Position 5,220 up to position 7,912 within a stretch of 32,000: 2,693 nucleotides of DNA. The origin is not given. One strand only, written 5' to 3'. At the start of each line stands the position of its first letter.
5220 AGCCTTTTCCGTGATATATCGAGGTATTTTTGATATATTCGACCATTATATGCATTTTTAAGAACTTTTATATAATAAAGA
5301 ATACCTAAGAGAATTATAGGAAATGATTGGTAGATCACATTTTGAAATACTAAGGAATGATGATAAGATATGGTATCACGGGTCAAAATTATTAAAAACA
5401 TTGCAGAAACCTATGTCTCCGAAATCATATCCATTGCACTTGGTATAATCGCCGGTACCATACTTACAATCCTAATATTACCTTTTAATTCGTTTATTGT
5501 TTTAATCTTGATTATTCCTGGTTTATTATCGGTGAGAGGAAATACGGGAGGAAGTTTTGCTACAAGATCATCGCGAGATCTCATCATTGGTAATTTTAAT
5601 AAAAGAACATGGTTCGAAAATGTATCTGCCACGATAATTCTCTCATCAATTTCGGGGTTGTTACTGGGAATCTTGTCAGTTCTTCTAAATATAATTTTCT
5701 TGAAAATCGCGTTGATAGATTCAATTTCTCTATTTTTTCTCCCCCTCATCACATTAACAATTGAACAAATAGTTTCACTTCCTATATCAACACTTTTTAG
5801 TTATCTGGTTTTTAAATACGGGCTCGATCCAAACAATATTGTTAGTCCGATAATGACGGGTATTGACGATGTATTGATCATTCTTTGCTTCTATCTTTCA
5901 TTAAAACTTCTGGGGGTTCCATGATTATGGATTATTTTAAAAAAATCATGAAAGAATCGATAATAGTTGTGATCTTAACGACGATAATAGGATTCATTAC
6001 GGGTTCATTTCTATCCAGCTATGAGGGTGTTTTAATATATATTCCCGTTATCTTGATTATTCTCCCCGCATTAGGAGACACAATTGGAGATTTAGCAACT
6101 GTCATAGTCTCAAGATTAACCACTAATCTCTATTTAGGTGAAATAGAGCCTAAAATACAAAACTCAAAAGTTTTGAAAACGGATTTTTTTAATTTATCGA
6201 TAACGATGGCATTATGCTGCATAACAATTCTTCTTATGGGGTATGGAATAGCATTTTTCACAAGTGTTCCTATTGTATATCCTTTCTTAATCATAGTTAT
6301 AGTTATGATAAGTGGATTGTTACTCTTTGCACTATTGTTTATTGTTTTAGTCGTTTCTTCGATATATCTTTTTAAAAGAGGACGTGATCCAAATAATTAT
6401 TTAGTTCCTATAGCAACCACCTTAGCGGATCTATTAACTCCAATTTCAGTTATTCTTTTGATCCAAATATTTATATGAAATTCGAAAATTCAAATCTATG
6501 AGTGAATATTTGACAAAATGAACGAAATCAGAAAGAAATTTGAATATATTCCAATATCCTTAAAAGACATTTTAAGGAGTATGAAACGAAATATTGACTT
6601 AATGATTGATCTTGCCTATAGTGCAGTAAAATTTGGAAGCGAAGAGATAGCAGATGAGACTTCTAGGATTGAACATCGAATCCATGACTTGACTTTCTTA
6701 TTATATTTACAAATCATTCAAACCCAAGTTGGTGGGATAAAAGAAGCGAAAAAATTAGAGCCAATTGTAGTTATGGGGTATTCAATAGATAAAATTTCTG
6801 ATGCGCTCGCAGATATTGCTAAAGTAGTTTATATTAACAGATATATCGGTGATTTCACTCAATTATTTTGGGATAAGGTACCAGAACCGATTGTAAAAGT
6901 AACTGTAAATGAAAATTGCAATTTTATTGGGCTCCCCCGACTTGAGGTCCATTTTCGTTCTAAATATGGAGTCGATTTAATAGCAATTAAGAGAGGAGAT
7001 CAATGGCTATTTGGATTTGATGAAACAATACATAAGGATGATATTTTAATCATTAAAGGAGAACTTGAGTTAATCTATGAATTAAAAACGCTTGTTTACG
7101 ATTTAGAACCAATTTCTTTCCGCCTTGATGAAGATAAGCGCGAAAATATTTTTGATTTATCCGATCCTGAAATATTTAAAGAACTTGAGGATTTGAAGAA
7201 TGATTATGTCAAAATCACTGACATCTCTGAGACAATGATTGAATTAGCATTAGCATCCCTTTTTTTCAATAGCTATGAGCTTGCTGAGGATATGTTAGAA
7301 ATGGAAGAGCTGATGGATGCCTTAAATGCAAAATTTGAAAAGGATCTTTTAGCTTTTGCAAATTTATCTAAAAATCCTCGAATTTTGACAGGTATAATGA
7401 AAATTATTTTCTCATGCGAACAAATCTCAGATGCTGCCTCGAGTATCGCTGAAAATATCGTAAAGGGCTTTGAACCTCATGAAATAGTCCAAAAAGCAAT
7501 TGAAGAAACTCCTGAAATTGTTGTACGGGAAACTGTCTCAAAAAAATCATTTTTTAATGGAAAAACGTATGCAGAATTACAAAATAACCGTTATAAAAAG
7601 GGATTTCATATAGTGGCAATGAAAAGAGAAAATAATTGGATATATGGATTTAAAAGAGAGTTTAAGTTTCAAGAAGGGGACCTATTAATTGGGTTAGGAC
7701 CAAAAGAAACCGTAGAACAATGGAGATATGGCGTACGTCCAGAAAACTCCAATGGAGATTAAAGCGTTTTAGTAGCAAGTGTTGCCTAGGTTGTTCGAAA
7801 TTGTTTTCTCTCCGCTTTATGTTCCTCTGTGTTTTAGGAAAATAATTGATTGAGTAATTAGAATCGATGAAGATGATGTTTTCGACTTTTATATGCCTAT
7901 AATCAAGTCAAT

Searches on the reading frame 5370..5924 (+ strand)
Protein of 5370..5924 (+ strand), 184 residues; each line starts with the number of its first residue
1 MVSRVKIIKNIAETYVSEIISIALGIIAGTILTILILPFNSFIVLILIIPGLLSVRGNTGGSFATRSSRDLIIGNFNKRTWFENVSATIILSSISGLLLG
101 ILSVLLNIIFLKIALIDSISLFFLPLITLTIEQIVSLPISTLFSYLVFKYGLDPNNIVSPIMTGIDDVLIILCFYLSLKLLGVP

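Call 43: search_protein_families(library=pfam, proteins=[window:5370-5924:+], max_evalue=0.001)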
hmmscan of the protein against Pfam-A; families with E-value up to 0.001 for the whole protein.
window:5370-5924:+ (184 aa): 1 family
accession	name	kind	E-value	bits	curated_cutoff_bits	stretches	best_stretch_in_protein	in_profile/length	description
PF01769.21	MgtE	-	1.2e-16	61.6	27.6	1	49-175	1-123/125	Divalent cation transporter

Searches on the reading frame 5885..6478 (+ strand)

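Call 43: search_protein_families(library=pfam, proteins=[window:5885-6478:+], max_evalue=0.001)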
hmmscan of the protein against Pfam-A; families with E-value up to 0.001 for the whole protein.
window:5885-6478:+ (197 aa): 1 family
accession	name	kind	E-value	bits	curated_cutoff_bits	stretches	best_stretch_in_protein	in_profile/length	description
PF01769.21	MgtE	-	9.9e-14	52.1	27.6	1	61-190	2-123/125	Divalent cation transporter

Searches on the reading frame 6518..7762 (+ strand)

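Call 43: search_protein_families(library=pfam, proteins=[window:6518-7762:+], max_evalue=0.001)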
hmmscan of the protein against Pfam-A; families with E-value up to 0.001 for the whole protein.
window:6518-7762:+ (414 aa): 2 families
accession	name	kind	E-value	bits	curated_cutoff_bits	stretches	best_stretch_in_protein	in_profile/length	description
PF01895.24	PhoU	-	7.4e-17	61.9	23.5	2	233-314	4-89/89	PhoU domain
PF02080.26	TrkA_C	-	6.9e-12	45.5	27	1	126-190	2-67/71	TrkA-C domain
